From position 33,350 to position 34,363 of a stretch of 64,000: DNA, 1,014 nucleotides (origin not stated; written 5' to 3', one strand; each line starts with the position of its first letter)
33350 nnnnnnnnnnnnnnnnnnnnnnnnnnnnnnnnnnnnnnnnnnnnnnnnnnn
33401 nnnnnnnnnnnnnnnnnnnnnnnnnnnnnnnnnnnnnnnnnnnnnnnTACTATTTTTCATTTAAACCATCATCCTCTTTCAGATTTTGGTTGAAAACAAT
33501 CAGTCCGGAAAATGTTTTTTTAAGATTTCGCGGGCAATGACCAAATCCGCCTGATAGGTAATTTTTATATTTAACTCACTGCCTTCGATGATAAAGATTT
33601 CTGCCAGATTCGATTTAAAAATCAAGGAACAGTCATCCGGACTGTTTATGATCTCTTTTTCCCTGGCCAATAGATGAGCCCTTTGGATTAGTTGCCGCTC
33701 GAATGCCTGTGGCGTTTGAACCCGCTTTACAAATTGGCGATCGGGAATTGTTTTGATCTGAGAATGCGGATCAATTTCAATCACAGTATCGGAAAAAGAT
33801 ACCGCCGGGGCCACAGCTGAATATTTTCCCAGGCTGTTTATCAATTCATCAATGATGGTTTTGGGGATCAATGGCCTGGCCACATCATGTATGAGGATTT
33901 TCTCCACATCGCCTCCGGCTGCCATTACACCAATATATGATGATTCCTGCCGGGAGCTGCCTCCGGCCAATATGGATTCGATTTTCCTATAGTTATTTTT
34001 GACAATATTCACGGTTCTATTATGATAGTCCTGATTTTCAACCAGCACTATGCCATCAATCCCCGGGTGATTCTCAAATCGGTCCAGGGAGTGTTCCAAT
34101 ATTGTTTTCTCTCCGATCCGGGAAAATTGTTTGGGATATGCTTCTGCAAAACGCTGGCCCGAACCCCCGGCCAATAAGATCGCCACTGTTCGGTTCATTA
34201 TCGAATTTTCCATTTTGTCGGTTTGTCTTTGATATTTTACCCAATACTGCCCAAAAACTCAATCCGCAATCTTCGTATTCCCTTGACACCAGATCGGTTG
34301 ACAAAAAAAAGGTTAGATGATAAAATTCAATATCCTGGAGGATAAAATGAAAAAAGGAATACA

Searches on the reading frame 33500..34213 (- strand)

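Call 75: search_protein_families(library=ncbifam, proteins=[window:33500-34213:-], max_evalue=0.00001)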
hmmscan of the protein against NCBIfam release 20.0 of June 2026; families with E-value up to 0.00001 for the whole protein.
window:33500-34213:- (237 aa): 6 families
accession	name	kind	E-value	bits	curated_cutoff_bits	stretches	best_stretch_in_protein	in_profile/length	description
TIGR00453.1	ispD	equivalog_domain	3e-55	187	181.3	1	11-231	2-219/219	2-C-methyl-D-erythritol 4-phosphate cytidylyltransferase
NF006899.0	PRK09382.1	equivalog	1.4e-43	149.5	417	1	6-232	4-221/387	bifunctional 2-C-methyl-D-erythritol 4-phosphate cytidylyltransferase/2-C-methyl-D-erythritol 2,4-cyclodiphosphate synthase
NF001186.0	PRK00155.2-3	equivalog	3.4e-40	137.9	253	1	8-233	4-224/224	2-C-methyl-D-erythritol 4-phosphate cytidylyltransferase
NF009924.0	PRK13385.1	subfamily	1e-37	129.9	342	1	11-233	5-225/230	2-C-methyl-D-erythritol 4-phosphate cytidylyltransferase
NF001183.0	PRK00155.1-3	subfamily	2.8e-36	125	166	1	10-234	3-234/237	D-ribitol-5-phosphate cytidylyltransferase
NF001457.0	PRK00317.1-3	equivalog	3.7e-06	26.6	164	1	11-130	4-115/200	molybdenum cofactor guanylyltransferase MobA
